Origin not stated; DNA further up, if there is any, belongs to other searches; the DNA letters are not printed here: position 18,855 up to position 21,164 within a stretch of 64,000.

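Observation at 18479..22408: Tat-less bis-MGD oxidoreductase plus 4-cluster ferredoxin downstream of a PucR-type regulator: candidate cytoplasmic reductase of unknown substrate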

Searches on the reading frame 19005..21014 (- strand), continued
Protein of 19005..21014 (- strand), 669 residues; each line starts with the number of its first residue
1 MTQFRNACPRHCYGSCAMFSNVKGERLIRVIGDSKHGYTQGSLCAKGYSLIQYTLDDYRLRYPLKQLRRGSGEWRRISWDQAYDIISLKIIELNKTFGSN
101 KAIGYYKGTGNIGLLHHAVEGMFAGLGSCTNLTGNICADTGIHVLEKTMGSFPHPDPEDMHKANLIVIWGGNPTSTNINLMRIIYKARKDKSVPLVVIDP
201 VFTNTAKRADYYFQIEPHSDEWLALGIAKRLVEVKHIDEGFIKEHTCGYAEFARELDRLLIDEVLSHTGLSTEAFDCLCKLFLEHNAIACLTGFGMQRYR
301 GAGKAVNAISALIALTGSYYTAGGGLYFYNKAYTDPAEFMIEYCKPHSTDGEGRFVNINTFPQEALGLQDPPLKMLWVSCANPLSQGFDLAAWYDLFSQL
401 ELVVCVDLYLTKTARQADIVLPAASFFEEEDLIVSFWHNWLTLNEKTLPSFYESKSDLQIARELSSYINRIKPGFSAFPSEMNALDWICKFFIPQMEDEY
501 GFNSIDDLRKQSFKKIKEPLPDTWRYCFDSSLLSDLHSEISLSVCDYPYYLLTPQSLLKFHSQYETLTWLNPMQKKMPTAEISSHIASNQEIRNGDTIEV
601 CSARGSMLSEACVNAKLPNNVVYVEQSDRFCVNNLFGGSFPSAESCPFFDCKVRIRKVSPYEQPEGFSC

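Call 19: search_protein_families(library=ncbifam, proteins=[L033:6833-9067:+, L062:6845-9136:+, L057:6974-9025:+, L057:10139-12340:+, L003:4097-5452:-, L005:14506-15414:+, L005:10411-12795:+, L003:795-3365:-, L057:4692-6266:-], max_evalue=0.00001)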
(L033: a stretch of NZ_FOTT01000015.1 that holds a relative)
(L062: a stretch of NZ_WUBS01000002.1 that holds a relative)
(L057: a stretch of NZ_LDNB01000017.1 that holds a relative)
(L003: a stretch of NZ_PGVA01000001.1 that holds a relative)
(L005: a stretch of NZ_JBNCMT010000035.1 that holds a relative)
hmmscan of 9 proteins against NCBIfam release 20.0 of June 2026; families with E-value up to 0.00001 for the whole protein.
L033:6833-9067:+ (744 aa): 27 families (the best 25 are shown)
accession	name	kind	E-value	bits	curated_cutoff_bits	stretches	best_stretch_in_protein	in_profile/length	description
TIGR02166.1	dmsA_ynfE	subfamily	6.7e-95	318.8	777.7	1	14-711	2-761/794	DMSO/selenate family reductase complex A subunit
TIGR01591.1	Fdh-alpha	equivalog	1.1e-90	304.7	666.25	1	65-715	6-652/672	formate dehydrogenase subunit alpha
TIGR03479.1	DMSO_red_II_alp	subfamily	1.3e-79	268.3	984.75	4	62-297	63-306/913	molybdopterin-dependent oxidoreductase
NF047855.1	AssmNtatRedNasC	equivalog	1.1e-75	255.3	1100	2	90-379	55-343/708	assimilatory nitrate reductase catalytic subunit NasC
TIGR00509.1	bisC_fam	subfamily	8e-71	239.3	1017.55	1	104-712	36-717/772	molybdopterin guanine dinucleotide-containing S/N-oxide reductase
NF012032.0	PRK15488.1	equivalog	9.9e-70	235.4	694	3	13-376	3-359/759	thiosulfate reductase PhsA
NF041884.1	selenate_YnfF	exception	1.4e-67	228.3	1650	1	13-743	1-797/798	selenate/tellurate reductase subunit YnfF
NF011566.1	PRK14990.1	exception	5.6e-65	219.8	1600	1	13-744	14-814/814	dimethylsulfoxide reductase subunit A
NF041885.1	selenate_YnfE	exception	4.4e-61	206.7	1675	1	13-744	3-805/805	selenate/tellurate reductase subunit YnfE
NF011682.0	PRK15102.1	equivalog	5.2e-54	183.6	909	1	104-712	85-774/829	trimethylamine-N-oxide reductase TorA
TIGR02164.1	torA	equivalog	3.5e-50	171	1465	2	105-383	82-397/824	trimethylamine-N-oxide reductase TorA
TIGR01553.1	formate-DH-alph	equivalog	3.7e-45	154.1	814.2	2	199-296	206-302/1009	formate dehydrogenase-N subunit alpha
NF041323.1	Nitr_red_NasA_Halo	equivalog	7.3e-38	130.5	1000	2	65-378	3-310/673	assimilatory nitrate reductase NasA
NF010055.0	PRK13532.1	equivalog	1e-36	126.5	904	1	13-299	3-292/830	nitrate reductase catalytic subunit NapA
TIGR01580.1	narG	equivalog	3.2e-36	124.4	1084.15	2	120-292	150-322/1235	nitrate reductase subunit alpha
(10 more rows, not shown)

L062:6845-9136:+ (763 aa): 27 families (the best 25 are shown)
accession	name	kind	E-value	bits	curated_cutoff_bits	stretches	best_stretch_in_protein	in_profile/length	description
TIGR02166.1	dmsA_ynfE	subfamily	8.3e-83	278.8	777.7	1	10-720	2-758/794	DMSO/selenate family reductase complex A subunit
TIGR03479.1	DMSO_red_II_alp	subfamily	1.6e-82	278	984.75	3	59-291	64-304/913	molybdopterin-dependent oxidoreductase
TIGR01591.1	Fdh-alpha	equivalog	5e-78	262.8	666.25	1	61-726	6-659/672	formate dehydrogenase subunit alpha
NF012032.0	PRK15488.1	equivalog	2.4e-68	230.9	694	1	10-539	4-528/759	thiosulfate reductase PhsA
TIGR00509.1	bisC_fam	subfamily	2.2e-66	224.6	1017.55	1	67-721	7-718/772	molybdopterin guanine dinucleotide-containing S/N-oxide reductase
NF047855.1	AssmNtatRedNasC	equivalog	3.2e-65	220.7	1100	2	54-374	22-342/708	assimilatory nitrate reductase catalytic subunit NasC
NF041884.1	selenate_YnfF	exception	3.6e-64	217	1650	1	11-718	3-762/798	selenate/tellurate reductase subunit YnfF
NF041885.1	selenate_YnfE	exception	4.8e-62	209.9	1675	2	19-578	19-602/805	selenate/tellurate reductase subunit YnfE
NF011566.1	PRK14990.1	exception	1.8e-60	204.8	1600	1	21-538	31-577/814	dimethylsulfoxide reductase subunit A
NF011682.0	PRK15102.1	equivalog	1.8e-59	201.7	909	2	10-567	5-593/829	trimethylamine-N-oxide reductase TorA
TIGR02164.1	torA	equivalog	2.1e-54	184.9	1465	2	11-568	5-590/824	trimethylamine-N-oxide reductase TorA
NF041714.1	arsenate_red_ArrA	equivalog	8.1e-39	133.4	1600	2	11-300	5-302/848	arsenate respiratory reductase molybdopterin-containing subunit ArrA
TIGR01580.1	narG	equivalog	2.3e-36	124.9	1084.15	3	624-710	1078-1165/1235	nitrate reductase subunit alpha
TIGR01553.1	formate-DH-alph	equivalog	7e-34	116.8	814.2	2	193-295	204-305/1009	formate dehydrogenase-N subunit alpha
NF041323.1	Nitr_red_NasA_Halo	equivalog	1e-33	116.8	1000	1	76-539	20-471/673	assimilatory nitrate reductase NasA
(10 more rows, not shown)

L057:6974-9025:+ (683 aa): 26 families (the best 25 are shown)
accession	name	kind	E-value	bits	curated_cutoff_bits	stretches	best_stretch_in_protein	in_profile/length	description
TIGR01591.1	Fdh-alpha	equivalog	7.6e-81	272.1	666.25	2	12-331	2-319/672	formate dehydrogenase subunit alpha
TIGR02166.1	dmsA_ynfE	subfamily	1.6e-74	251.4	777.7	1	8-639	44-744/794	DMSO/selenate family reductase complex A subunit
TIGR03479.1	DMSO_red_II_alp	subfamily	1.4e-73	248.4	984.75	4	16-250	65-307/913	molybdopterin-dependent oxidoreductase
NF047855.1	AssmNtatRedNasC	equivalog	3.3e-63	214.1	1100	2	12-330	24-343/708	assimilatory nitrate reductase catalytic subunit NasC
NF041884.1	selenate_YnfF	exception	3.4e-62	210.4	1650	2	275-633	343-740/798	selenate/tellurate reductase subunit YnfF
TIGR00509.1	bisC_fam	subfamily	5e-61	206.9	1017.55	3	71-334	63-348/772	molybdopterin guanine dinucleotide-containing S/N-oxide reductase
NF012032.0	PRK15488.1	equivalog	3.5e-60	203.9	694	2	10-473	45-527/759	thiosulfate reductase PhsA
NF041885.1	selenate_YnfE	exception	1.2e-54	185.4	1675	2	273-632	348-746/805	selenate/tellurate reductase subunit YnfE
NF011566.1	PRK14990.1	exception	1.5e-48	165.4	1600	1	12-632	62-757/814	dimethylsulfoxide reductase subunit A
NF011682.0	PRK15102.1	equivalog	2.5e-46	158.2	909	3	72-334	113-401/829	trimethylamine-N-oxide reductase TorA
TIGR02164.1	torA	equivalog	4.2e-45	154.2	1465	2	375-644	464-756/824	trimethylamine-N-oxide reductase TorA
TIGR01553.1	formate-DH-alph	equivalog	1e-38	132.8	814.2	1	9-252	45-306/1009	formate dehydrogenase-N subunit alpha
NF041323.1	Nitr_red_NasA_Halo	equivalog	1.9e-37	129.1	1000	1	28-329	16-310/673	assimilatory nitrate reductase NasA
TIGR01701.1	Fdhalpha-like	subfamily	8.8e-33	113.4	582.15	1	61-330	96-386/744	FdhF/YdeP family oxidoreductase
NF041513.1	formate_DH_Act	exception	4.5e-30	104.2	1400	2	159-252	204-297/1067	formate dehydrogenase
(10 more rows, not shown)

L057:10139-12340:+ (733 aa): 27 families (the best 25 are shown)
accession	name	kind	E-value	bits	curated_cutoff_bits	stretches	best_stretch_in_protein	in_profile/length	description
TIGR02166.1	dmsA_ynfE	subfamily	4.5e-90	302.8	777.7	2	6-373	1-399/794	DMSO/selenate family reductase complex A subunit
TIGR01591.1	Fdh-alpha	equivalog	1.3e-85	287.8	666.25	2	58-378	6-324/672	formate dehydrogenase subunit alpha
TIGR03479.1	DMSO_red_II_alp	subfamily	1.9e-83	281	984.75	4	88-288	103-304/913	molybdopterin-dependent oxidoreductase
NF012032.0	PRK15488.1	equivalog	2.7e-81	273.7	694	3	6-371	3-361/759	thiosulfate reductase PhsA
NF047855.1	AssmNtatRedNasC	equivalog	2.2e-69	234.5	1100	2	53-381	24-352/708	assimilatory nitrate reductase catalytic subunit NasC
TIGR00509.1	bisC_fam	subfamily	5.4e-65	220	1017.55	2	417-732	410-753/772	molybdopterin guanine dinucleotide-containing S/N-oxide reductase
NF011566.1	PRK14990.1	exception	5.7e-64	216.5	1600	2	25-372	31-418/814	dimethylsulfoxide reductase subunit A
NF041884.1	selenate_YnfF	exception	5.4e-62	209.8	1650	1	6-697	1-759/798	selenate/tellurate reductase subunit YnfF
NF041885.1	selenate_YnfE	exception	5.1e-56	190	1675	2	5-371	2-404/805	selenate/tellurate reductase subunit YnfE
NF011682.0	PRK15102.1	equivalog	9.5e-55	186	909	2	6-374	4-399/829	trimethylamine-N-oxide reductase TorA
TIGR02164.1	torA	equivalog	6.1e-52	176.8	1465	2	416-697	463-764/824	trimethylamine-N-oxide reductase TorA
TIGR01553.1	formate-DH-alph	equivalog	1.3e-40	139.1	814.2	1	6-290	2-303/1009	formate dehydrogenase-N subunit alpha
NF041783.2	mnquin_red_QrcB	equivalog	2.1e-37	128.7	440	1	52-478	54-462/695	menaquinone reductase molybdopterin-binding-like subunit QrcB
TIGR01580.1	narG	equivalog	4.3e-35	120.7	1084.15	2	113-285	150-322/1235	nitrate reductase subunit alpha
NF041323.1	Nitr_red_NasA_Halo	equivalog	2.3e-33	115.7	1000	2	116-372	59-312/673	assimilatory nitrate reductase NasA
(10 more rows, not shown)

L003:4097-5452:- (451 aa): 4 families
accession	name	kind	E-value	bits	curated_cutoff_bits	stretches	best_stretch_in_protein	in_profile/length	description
TIGR03977.1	rSAM_pair_HxsC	equivalog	5.8e-11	41.8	267.9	1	92-203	27-134/292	His-Xaa-Ser system radical SAM maturase HxsC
NF038283.1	viperin_w_prok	equivalog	3.6e-09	36.2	180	1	96-210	8-120/281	viperin family antiviral radical SAM protein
TIGR02491.1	NrdG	equivalog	1.9e-07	31.1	126.1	1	87-176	12-103/154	anaerobic ribonucleoside-triphosphate reductase activating protein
TIGR02666.1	moaA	equivalog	5.2e-06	25.7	284.05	0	99-202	19-123/336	GTP 3',8-cyclase MoaA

L005:14506-15414:+ (302 aa): 34 families (the best 25 are shown)
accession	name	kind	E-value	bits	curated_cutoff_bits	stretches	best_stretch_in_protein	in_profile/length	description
NF038196.1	ferrodoxin_EFR1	subfamily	1.3e-13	51.6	75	2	33-75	188-229/242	EFR1 family ferrodoxin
NF043069.1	T4HPD_activ_SAM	equivalog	6.8e-13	48.6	425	1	32-76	54-98/299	trans-4-hydroxy-L-proline dehydratase activase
NF058577.1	FdxA_fam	equivalog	1.8e-12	47.2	65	1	33-74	11-52/52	4Fe-4S ferredoxin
TIGR02700.1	flavo_MJ0208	hypoth_equivalog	6.3e-12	45.3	251.35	1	29-80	148-199/234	dihydromethanopterin reductase (acceptor)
NF041891.1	hdrA_Methbact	equivalog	9.9e-12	43.9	1300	1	11-76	553-619/762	ferredoxin:CoB-CoM heterodisulfide reductase subunit HdrA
NF040864.1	HgcB_ferredoxin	equivalog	1.8e-10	40.5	99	0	32-76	17-62/93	mercury methylation ferredoxin HgcB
TIGR04105.1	FeFe_hydrog_B1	subfamily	5e-10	38.6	450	1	35-76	119-160/462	monomeric [FeFe] hydrogenase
NF005504.0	PRK07118.1-3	equivalog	1.1e-09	38.1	437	1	33-83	223-274/293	Fe-S cluster domain-containing protein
TIGR03294.1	FrhG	equivalog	1.4e-09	38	245.5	1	33-73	178-218/228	coenzyme F420 hydrogenase subunit gamma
TIGR00402.1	napF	equivalog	1.5e-09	38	102.2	0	33-75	39-148/149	ferredoxin-type protein NapF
NF048010.1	SfplDhtActHpsHDes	equivalog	2.6e-09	36.3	430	1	32-87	61-116/298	(2S)-3-sulfopropanediol dehydratase activating enzyme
NF040770.1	hetero_SS_HdrA2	exception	3.3e-09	35.4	1100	0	32-77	580-625/777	CoB-CoM heterodisulfide reductase HdrA2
NF045763.1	PhenlGlyoxDHPadF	equivalog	4.8e-09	36.3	150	1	197-254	20-77/78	NADH-dependent phenylglyoxylate dehydrogenase subunit delta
TIGR04041.1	activase_YjjW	hypoth_equivalog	1.2e-08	34.7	250.2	0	32-76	44-88/276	YjjW family glycine radical enzyme activase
NF042909.1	FMH_DH_FwdF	exception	1.2e-08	34.4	375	0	32-75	197-242/336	tungsten-dependent formylmethanofuran dehydrogenase subunit FwdF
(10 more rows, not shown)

L005:10411-12795:+ (794 aa): 26 families (the best 25 are shown)
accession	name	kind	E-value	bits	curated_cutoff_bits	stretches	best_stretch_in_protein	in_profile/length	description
TIGR02166.1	dmsA_ynfE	subfamily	1.9e-286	952.3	777.7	1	14-755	1-753/794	DMSO/selenate family reductase complex A subunit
NF011566.1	PRK14990.1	exception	1.8e-210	701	1600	1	6-755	6-773/814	dimethylsulfoxide reductase subunit A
NF041885.1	selenate_YnfE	exception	1.3e-206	688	1675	1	14-755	3-762/805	selenate/tellurate reductase subunit YnfE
NF041884.1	selenate_YnfF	exception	2.3e-202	674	1650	1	15-755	2-755/798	selenate/tellurate reductase subunit YnfF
TIGR00509.1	bisC_fam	subfamily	5e-116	388.8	1017.55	1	73-755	6-708/772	molybdopterin guanine dinucleotide-containing S/N-oxide reductase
NF011682.0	PRK15102.1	equivalog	2.4e-102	343.5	909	1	13-755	3-764/829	trimethylamine-N-oxide reductase TorA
TIGR02164.1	torA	equivalog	2.6e-98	330.2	1465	1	14-755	3-760/824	trimethylamine-N-oxide reductase TorA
TIGR03479.1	DMSO_red_II_alp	subfamily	2.2e-87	294.1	984.75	3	61-307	59-303/913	molybdopterin-dependent oxidoreductase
NF012032.0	PRK15488.1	equivalog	1.5e-75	254.7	694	1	14-741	3-703/759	thiosulfate reductase PhsA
TIGR01591.1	Fdh-alpha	equivalog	4.2e-71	239.9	666.25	1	67-751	5-640/672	formate dehydrogenase subunit alpha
NF042978.1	EthbenzDh_ebdA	equivalog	7.3e-43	146.5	2000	3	61-308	81-326/977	ethylbenzene dehydrogenase subunit alpha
NF047855.1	AssmNtatRedNasC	equivalog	1.1e-40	139.7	1100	2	54-406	14-340/708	assimilatory nitrate reductase catalytic subunit NasC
TIGR01580.1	narG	equivalog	1.8e-39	135.1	1084.15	2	128-304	151-321/1235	nitrate reductase subunit alpha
NF010055.0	PRK13532.1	equivalog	1.5e-32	112.7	904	1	13-312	2-292/830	nitrate reductase catalytic subunit NapA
NF041714.1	arsenate_red_ArrA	equivalog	3.5e-32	111.4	1600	1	14-407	3-392/848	arsenate respiratory reductase molybdopterin-containing subunit ArrA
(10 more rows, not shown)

L003:795-3365:- (856 aa): 24 families
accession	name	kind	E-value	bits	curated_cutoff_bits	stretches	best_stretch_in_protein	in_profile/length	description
TIGR02166.1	dmsA_ynfE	subfamily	8.6e-159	530.1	777.7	1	13-824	1-778/794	DMSO/selenate family reductase complex A subunit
NF041885.1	selenate_YnfE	exception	6.6e-115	384.7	1675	2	14-574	4-569/805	selenate/tellurate reductase subunit YnfE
NF041884.1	selenate_YnfF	exception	1.2e-114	383.9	1650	2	14-577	2-565/798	selenate/tellurate reductase subunit YnfF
NF011566.1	PRK14990.1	exception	2.8e-113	379.6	1600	2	25-572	30-580/814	dimethylsulfoxide reductase subunit A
TIGR00509.1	bisC_fam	subfamily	1.9e-104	350.5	1017.55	2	106-572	34-513/772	molybdopterin guanine dinucleotide-containing S/N-oxide reductase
NF011682.0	PRK15102.1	equivalog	5.6e-82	276.1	909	2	11-574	2-573/829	trimethylamine-N-oxide reductase TorA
TIGR02164.1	torA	equivalog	6.1e-77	259.5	1465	2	11-576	1-571/824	trimethylamine-N-oxide reductase TorA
TIGR01591.1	Fdh-alpha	equivalog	7.7e-57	192.8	666.25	1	65-619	6-520/672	formate dehydrogenase subunit alpha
TIGR03479.1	DMSO_red_II_alp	subfamily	6.8e-56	189.9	984.75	2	60-299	61-296/913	molybdopterin-dependent oxidoreductase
NF012032.0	PRK15488.1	equivalog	1.4e-48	165.5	694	1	12-811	2-730/759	thiosulfate reductase PhsA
NF047855.1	AssmNtatRedNasC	equivalog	1.1e-33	116.5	1100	1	51-426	15-355/708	assimilatory nitrate reductase catalytic subunit NasC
TIGR01580.1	narG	equivalog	1.8e-25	88.8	1084.15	2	133-316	149-334/1235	nitrate reductase subunit alpha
NF010055.0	PRK13532.1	equivalog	2.6e-24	85.5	904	1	12-178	2-153/830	nitrate reductase catalytic subunit NapA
NF041783.2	mnquin_red_QrcB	equivalog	1.6e-23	82.8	440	2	136-303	115-285/695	menaquinone reductase molybdopterin-binding-like subunit QrcB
NF041714.1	arsenate_red_ArrA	equivalog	8.1e-23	80.5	1600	1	13-374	3-359/848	arsenate respiratory reductase molybdopterin-containing subunit ArrA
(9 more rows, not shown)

L057:4692-6266:- (524 aa): 3 families
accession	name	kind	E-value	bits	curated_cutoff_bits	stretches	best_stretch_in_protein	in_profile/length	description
NF058503.1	SprTransRegAdeR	equivalog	4.5e-17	62.2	700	1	218-522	105-401/403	sporulation transcriptional activator AdeR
NF008550.0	PRK11477.1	equivalog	2.3e-15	56.4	612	1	378-519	242-381/385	CdaR family transcriptional regulator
NF050824.1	TransRegRv1453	equivalog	4.3e-07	29.1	600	1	398-521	284-400/404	Rv1453 family transcriptional regulator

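Call 37: predict_structure(alignment_id=A2)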
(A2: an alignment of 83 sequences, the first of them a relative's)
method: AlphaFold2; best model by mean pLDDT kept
length: 669 residues; sequences in the alignment: 83
mean_pLDDT: 90.4   pTM: 0.91
mean pLDDT of the five models: 90.4, 89.5, 88.9, 88.2, 87.4
residues with pLDDT >= 90: 476; 70-90: 155; 50-70: 31; < 50: 7
segments of 3 or more residues with pLDDT < 50: 173-176, 667-669
pLDDT, mean of each block of 10 residues (from residue 1): 90 82 94 89 86 86 97 98 99 97 90 87 95 90 92 84 94 57 90 95 90 95 98 96 96 97 97 98 96 88 95 95 90 72 79 90 96 96 91 97 96 96 94 89 94 96 98 97 93 87 94 91 93 81 74 80 73 82 97 97 94 96 89 88 87 94 61
secondary structure, 60 per line:
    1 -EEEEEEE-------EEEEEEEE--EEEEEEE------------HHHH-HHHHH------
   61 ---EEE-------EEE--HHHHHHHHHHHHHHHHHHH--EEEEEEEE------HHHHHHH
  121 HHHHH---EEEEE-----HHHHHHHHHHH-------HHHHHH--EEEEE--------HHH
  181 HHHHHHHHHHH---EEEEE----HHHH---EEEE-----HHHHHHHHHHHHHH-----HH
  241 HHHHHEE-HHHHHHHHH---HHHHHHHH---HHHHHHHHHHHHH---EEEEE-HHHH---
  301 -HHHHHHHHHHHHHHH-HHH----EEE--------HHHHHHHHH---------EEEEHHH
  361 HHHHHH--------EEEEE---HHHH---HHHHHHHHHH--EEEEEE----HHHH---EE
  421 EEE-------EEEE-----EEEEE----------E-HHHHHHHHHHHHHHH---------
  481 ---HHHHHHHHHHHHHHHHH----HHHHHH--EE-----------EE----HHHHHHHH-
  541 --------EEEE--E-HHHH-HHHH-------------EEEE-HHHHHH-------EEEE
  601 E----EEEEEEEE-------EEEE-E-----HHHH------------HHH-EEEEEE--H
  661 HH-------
elements in order: E2-8 E16-23 E26-32 H45-48 H50-54 E64-66 E74-76 H79-97 E100-107 H114-125 E129-133 H139-149 H157-162 E165-169 H178-191 E195-199 H204-207 E211-214 H220-233 H239-245 H249-257 H261-268 H272-284 E288-292 H294-297 H302-316 E325-327 H336-344 E354-357 H358-366 E375-379 H383-386 H390-399 E402-407 H412-415 E419-423 E431-434 E440-444 H457-471 H484-500 H505-510 H532-539 E549-552 H557-560 H562-565 E579-582 H584-589 E597-601 E606-613 E621-624 H632-635 E652-657

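Call 40: fold_search(model_id=the predicted structure, library=pdb)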
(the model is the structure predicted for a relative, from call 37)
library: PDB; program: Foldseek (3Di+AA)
matches with E <= 10: 1093; with E <= 0.001: 181
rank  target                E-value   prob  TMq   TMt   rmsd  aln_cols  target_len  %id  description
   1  2v45                  1.4e-40  1.00  0.86  0.80   3.8       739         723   18  A New Catalytic Mechanism of Periplasmic Nitrate Reductase from Desulfovibrio desulfuricans ATCC 27774 from Crystallogra (released 2008-03-18)
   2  2v3v                  4.5e-40  1.00  0.86  0.80   3.8       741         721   18  A New Catalytic Mechanism of Periplasmic Nitrate Reductase from Desulfovibrio desulfuricans ATCC 27774 from Crystallogra (released 2008-03-18)
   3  8rqz_C                2.5e-39  1.00  0.80  0.57   4.5       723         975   18  Crystal structure of Molybdenum bispyranopterin guanine dinucleotide formate dehydrogenases ForCE1 from Bacillus subti (released 2025-08-06)
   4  7vw6_A                5.7e-39  1.00  0.82  0.61   4.3       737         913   17  Cryo-EM Structure of Formate Dehydrogenase 1 from Methylorubrum extorquens AM1 (released 2022-06-01)
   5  7z0t_A                6.4e-39  1.00  0.81  0.77   4.7       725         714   19  Structure of the Escherichia coli formate hydrogenlyase complex (aerobic preparation, composite structure) (released 2022-09-28)
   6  2jio                  6.8e-39  1.00  0.86  0.80   3.8       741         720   19  A New Catalytic Mechanism of Periplasmic Nitrate Reductase from Desulfovibrio desulfuricans ATCC 27774 from Crystallogra (released 2008-03-18)
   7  2nya_A                1.0e-38  1.00  0.82  0.70   5.2       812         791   17  Crystal structure of the periplasmic nitrate reductase (NAP) from Escherichia coli (released 2006-12-05)
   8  1fdi                  1.3e-38  1.00  0.84  0.78   4.1       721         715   19  OXIDIZED FORM OF FORMATE DEHYDROGENASE H FROM E. COLI COMPLEXED WITH THE INHIBITOR NITRITE (released 1997-08-20)
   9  5ch7_C                1.3e-38  1.00  0.82  0.63   5.8       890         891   17  Crystal structure of the perchlorate reductase PcrAB - Phe164 gate switch intermediate - from Azospira suillum PS (released 2016-03-09)
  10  4ydd_C                1.4e-38  1.00  0.83  0.63   6.1       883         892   17  Crystal structure of the perchlorate reductase PcrAB from Azospira suillum PS (released 2016-03-09)
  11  2nap                  3.1e-38  1.00  0.86  0.80   3.8       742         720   18  DISSIMILATORY NITRATE REDUCTASE (NAP) FROM DESULFOVIBRIO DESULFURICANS (released 1999-09-19)
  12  4ydd_A                3.1e-38  1.00  0.83  0.63   5.7       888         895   17  Crystal structure of the perchlorate reductase PcrAB from Azospira suillum PS (released 2016-03-09)
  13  7l5i                  3.3e-38  1.00  0.76  0.68   6.3       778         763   17  Crystal Structure of Haemophilus influenzae MtsZ at pH 7.0 (released 2021-04-21)
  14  8j83_A                4.4e-38  1.00  0.81  0.61   4.9       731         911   17  Crystal structure of formate dehydrogenase from Methylorubrum extorquens AM1 (released 2023-10-11)
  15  9h4t_A                7.8e-38  1.00  0.75  0.64   6.7       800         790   19  Crystal Structure of TorA (released 2025-02-26)
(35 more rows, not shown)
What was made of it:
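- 19005..21014 (-): A': Tat-less, Cys-ligated Mo/W-bis-pyranopterin catalytic subunit (669 aa) with an FS0 [4Fe-4S] motif. AF2 model pLDDT 90.4; best fold match is NapA 2v45, TM 0.86, 18% identity (calls 37, 40).
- On Mo/W-bis-pyranopterin (DMSO reductase / MopB) superfamily: The AF2 model superposes on many family members at TM 0.75-0.86 (call 40).
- Closest known: Monomeric periplasmic nitrate reductase NapA. Same: Best structural neighbour (TMq 0.86, rmsd 3.8; call 40).
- The FdhH fold matches with TM 0.84 (call 40).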
